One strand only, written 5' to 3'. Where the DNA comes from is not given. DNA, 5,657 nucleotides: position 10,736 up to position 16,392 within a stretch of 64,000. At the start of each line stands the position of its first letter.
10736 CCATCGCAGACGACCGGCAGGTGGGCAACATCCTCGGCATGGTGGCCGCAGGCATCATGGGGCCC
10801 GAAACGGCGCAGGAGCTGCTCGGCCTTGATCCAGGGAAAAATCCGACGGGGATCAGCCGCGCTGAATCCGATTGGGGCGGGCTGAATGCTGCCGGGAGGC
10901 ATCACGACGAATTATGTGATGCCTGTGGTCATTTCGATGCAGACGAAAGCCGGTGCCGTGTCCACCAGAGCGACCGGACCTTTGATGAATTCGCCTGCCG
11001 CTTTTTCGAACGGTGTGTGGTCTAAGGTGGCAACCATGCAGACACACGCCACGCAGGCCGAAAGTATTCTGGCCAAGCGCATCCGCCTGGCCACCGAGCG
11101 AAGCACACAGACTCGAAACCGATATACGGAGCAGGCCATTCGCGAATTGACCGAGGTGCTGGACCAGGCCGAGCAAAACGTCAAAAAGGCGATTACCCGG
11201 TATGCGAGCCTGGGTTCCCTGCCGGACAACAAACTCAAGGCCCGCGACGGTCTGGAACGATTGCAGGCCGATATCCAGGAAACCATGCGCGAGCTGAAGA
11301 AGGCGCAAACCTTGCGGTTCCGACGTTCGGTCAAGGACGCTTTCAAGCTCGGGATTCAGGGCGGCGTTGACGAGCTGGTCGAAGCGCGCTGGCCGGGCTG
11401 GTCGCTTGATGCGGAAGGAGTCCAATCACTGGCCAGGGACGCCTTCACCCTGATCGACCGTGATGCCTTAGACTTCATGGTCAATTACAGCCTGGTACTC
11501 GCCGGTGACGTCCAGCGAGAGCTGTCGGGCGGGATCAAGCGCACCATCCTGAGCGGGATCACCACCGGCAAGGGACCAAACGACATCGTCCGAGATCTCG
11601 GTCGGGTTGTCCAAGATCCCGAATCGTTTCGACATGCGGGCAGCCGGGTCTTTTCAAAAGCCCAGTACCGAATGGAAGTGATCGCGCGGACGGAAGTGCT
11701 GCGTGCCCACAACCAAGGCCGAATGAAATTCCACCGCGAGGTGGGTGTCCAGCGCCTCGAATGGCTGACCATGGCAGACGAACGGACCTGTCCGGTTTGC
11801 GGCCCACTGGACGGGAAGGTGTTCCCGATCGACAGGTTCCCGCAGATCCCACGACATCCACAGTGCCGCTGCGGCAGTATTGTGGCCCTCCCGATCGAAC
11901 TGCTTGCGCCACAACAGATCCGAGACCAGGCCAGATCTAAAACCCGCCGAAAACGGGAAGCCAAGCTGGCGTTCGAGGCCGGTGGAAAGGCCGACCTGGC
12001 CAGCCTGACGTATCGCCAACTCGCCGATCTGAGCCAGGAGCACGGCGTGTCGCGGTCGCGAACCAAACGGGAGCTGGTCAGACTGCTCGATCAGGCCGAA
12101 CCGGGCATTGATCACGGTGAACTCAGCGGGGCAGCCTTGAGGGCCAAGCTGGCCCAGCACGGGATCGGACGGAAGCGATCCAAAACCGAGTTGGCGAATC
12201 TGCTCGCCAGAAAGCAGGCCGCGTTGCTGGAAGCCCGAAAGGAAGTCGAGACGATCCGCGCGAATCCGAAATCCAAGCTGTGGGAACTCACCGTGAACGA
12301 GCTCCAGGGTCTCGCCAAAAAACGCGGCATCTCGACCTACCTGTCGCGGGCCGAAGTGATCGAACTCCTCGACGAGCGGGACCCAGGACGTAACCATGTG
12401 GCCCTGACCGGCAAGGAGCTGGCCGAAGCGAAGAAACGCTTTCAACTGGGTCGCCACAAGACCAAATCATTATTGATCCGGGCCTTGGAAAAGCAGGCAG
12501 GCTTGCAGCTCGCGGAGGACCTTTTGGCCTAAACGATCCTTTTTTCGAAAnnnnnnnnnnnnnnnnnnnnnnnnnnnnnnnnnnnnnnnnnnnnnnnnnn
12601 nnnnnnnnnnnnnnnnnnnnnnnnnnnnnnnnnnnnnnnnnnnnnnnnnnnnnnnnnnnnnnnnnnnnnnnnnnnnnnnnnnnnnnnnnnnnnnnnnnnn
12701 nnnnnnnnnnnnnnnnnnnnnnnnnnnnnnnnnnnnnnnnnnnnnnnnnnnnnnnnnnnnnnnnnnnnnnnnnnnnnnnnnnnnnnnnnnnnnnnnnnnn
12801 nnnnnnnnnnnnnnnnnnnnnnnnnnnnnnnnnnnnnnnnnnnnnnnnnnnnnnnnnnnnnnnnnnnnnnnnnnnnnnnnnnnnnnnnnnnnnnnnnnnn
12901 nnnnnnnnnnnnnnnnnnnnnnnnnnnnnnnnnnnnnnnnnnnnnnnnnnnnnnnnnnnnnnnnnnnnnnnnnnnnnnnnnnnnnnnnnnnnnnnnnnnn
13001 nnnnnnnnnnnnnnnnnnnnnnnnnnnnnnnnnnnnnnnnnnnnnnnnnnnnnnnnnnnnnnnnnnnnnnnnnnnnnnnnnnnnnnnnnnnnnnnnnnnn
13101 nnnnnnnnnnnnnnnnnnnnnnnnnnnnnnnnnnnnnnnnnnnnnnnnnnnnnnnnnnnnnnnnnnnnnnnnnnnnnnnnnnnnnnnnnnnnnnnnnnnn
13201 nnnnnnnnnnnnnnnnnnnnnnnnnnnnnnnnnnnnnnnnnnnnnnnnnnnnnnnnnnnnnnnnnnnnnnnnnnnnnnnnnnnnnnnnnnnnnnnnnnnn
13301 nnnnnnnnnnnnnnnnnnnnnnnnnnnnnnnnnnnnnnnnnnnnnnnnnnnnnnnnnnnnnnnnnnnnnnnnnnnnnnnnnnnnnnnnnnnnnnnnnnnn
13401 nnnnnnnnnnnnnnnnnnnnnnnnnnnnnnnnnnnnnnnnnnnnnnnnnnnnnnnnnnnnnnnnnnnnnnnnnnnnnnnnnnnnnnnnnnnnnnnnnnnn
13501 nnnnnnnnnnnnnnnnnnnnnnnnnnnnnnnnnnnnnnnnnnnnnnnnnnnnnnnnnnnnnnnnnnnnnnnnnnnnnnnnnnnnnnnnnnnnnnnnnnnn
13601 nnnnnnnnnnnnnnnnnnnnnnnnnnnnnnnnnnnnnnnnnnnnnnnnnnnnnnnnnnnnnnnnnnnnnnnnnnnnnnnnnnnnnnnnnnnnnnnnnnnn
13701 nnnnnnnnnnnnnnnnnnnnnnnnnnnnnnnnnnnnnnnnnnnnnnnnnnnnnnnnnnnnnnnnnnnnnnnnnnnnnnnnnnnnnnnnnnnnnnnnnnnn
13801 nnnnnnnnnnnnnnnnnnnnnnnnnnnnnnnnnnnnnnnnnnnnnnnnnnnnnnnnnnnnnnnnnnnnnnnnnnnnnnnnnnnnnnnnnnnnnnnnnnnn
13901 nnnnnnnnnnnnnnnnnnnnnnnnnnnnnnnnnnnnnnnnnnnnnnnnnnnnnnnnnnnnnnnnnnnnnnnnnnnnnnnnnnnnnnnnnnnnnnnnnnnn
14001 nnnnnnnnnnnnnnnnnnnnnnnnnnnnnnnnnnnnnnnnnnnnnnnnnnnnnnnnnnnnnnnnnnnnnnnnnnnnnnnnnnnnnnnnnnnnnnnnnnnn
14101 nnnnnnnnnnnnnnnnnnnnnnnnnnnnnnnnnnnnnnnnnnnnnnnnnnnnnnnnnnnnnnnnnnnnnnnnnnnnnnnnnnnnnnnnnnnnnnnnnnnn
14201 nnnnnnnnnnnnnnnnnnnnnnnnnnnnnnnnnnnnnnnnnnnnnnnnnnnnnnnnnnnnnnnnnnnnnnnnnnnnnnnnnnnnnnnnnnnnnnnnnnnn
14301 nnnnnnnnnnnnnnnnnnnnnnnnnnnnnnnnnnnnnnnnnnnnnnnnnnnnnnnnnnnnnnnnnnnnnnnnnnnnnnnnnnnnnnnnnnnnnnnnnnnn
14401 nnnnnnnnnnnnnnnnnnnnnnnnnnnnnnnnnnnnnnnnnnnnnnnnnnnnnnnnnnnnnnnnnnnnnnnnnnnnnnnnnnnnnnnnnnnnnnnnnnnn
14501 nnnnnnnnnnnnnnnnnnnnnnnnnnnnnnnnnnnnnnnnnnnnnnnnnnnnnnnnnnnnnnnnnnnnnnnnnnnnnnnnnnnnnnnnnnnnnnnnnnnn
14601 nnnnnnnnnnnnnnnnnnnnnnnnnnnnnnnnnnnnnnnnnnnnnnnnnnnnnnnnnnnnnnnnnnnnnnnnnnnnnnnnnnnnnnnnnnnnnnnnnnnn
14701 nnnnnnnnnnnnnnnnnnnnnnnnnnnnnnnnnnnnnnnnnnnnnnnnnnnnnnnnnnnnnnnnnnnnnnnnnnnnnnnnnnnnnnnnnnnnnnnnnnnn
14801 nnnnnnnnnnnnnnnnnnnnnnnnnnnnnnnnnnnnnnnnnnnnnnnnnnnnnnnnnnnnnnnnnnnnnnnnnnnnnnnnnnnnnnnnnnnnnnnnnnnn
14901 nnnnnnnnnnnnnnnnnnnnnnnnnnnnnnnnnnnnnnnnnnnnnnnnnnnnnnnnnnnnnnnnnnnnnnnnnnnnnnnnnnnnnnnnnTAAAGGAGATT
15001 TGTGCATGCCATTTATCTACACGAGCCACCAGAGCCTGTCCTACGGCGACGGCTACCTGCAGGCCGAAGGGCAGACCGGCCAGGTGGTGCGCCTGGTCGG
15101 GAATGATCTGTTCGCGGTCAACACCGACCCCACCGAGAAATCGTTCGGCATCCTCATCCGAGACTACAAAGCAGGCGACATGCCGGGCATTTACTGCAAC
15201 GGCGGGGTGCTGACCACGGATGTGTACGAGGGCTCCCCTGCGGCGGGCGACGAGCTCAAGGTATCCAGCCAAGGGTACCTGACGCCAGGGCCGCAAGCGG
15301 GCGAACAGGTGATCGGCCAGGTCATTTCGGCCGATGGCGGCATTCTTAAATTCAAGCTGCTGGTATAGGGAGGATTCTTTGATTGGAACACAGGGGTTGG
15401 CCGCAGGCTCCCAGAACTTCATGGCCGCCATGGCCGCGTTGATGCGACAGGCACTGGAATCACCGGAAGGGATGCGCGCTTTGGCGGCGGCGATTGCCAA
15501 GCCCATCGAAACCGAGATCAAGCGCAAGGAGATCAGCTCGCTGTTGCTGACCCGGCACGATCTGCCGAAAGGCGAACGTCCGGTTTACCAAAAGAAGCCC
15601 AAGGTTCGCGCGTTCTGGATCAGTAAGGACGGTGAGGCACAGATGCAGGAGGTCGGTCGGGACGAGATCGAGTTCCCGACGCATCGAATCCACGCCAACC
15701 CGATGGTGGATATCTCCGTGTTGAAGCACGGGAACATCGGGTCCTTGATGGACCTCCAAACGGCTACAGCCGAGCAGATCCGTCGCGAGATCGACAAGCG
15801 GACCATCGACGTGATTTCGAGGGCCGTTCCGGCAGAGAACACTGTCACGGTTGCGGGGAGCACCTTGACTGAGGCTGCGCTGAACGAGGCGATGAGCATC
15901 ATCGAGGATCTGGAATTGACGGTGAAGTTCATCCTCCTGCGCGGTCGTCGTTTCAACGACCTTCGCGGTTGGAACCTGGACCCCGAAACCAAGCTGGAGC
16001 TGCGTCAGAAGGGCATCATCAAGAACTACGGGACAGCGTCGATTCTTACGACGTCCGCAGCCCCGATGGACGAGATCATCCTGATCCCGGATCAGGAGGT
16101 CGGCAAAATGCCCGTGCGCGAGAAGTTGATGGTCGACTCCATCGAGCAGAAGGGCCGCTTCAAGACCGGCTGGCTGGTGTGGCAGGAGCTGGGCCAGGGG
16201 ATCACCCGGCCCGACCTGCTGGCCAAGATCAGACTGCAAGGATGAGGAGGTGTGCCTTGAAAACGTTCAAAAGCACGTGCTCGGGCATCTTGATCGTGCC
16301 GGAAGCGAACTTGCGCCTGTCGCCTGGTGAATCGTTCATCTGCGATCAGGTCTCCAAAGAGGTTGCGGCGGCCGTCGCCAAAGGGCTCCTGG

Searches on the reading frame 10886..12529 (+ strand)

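Call 4: search_protein_families(library=pfam, proteins=[window:10886-12529:+], max_evalue=0.01)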
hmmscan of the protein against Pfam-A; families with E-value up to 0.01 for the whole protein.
window:10886-12529:+ (548 aa): 1 family
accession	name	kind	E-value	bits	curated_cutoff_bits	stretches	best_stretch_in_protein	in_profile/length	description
PF04233.19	Phage_Mu_F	-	1.2e-14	55.5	29.6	1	217-330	3-110/112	Phage Mu protein F like protein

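Call 5: search_protein_families(library=phrogs, proteins=[window:10886-12529:+], max_evalue=0.01)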
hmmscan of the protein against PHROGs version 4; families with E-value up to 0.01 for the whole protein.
window:10886-12529:+ (548 aa): 27 families (the best 25 are shown)
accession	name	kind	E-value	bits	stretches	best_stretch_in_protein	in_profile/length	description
phrog_6577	-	unknown function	2.2e-81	275.6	1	95-544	1-452/1066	-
phrog_115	-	head and packaging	2.6e-27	97.3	1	84-330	43-313/665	minor head protein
phrog_595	-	head and packaging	3.8e-23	83.6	1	57-341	32-304/513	head maturation protease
phrog_4728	-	head and packaging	1.1e-20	75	1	71-332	49-297/591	head morphogenesis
phrog_2841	-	head and packaging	3.2e-18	67.1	1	210-334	192-306/525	minor head protein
phrog_2468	-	head and packaging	5.7e-18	66.4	1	73-325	32-255/303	head morphogenesis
phrog_3517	-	head and packaging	4.5e-17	63.4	2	252-337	224-331/371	head morphogenesis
phrog_2662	-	head and packaging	4.3e-14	53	1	59-333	456-707/717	portal protein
phrog_1657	-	head and packaging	4.3e-13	50.3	1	216-332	162-296/337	head morphogenesis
phrog_241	-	head and packaging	3.7e-12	47.1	1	78-339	29-278/679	head morphogenesis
phrog_19480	-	head and packaging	9.5e-12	44.9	1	261-331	663-733/737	head morphogenesis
phrog_19443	-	head and packaging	1.3e-09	38.1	1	212-332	167-282/579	minor head protein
phrog_21789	-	head and packaging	2.8e-09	36.3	1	261-367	184-291/1195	virion structural protein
phrog_8089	-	head and packaging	3.4e-09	37.4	1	246-332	169-264/268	head morphogenesis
phrog_24918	-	head and packaging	5.4e-09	36.9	1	244-316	141-211/250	head morphogenesis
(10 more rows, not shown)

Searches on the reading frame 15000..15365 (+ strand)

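Call 4: search_protein_families(library=pfam, proteins=[window:15000-15365:+], max_evalue=0.01)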
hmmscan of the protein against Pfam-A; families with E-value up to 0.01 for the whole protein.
window:15000-15365:+ (122 aa): 0 families

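Call 5: search_protein_families(library=phrogs, proteins=[window:15000-15365:+], max_evalue=0.01)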
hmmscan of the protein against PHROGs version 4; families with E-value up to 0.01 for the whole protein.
window:15000-15365:+ (122 aa): 1 family
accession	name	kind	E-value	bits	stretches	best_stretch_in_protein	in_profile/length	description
phrog_673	-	head and packaging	6.4e-06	27.3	1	26-113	32-117/260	head scaffolding protein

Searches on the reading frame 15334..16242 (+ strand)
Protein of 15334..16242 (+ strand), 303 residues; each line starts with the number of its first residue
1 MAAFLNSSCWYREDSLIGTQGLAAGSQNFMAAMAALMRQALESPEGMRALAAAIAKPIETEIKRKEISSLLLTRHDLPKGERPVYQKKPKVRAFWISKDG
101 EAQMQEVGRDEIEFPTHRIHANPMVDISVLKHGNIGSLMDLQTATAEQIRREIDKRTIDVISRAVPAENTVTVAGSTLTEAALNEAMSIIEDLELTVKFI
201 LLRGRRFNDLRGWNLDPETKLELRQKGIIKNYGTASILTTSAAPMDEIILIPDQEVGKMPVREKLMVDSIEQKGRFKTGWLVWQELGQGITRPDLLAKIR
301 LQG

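Call 4: search_protein_families(library=pfam, proteins=[window:15334-16242:+], max_evalue=0.01)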
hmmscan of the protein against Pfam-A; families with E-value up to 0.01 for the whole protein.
window:15334-16242:+ (303 aa): 0 families

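Call 5: search_protein_families(library=phrogs, proteins=[window:15334-16242:+], max_evalue=0.01)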
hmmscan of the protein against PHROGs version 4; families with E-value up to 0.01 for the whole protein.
window:15334-16242:+ (303 aa): 2 families
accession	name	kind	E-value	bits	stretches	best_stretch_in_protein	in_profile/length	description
phrog_2522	-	head and packaging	5.6e-79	266.6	1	25-301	35-317/318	major head protein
phrog_16565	-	unknown function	1.1e-07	32.5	1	40-166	39-165/312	-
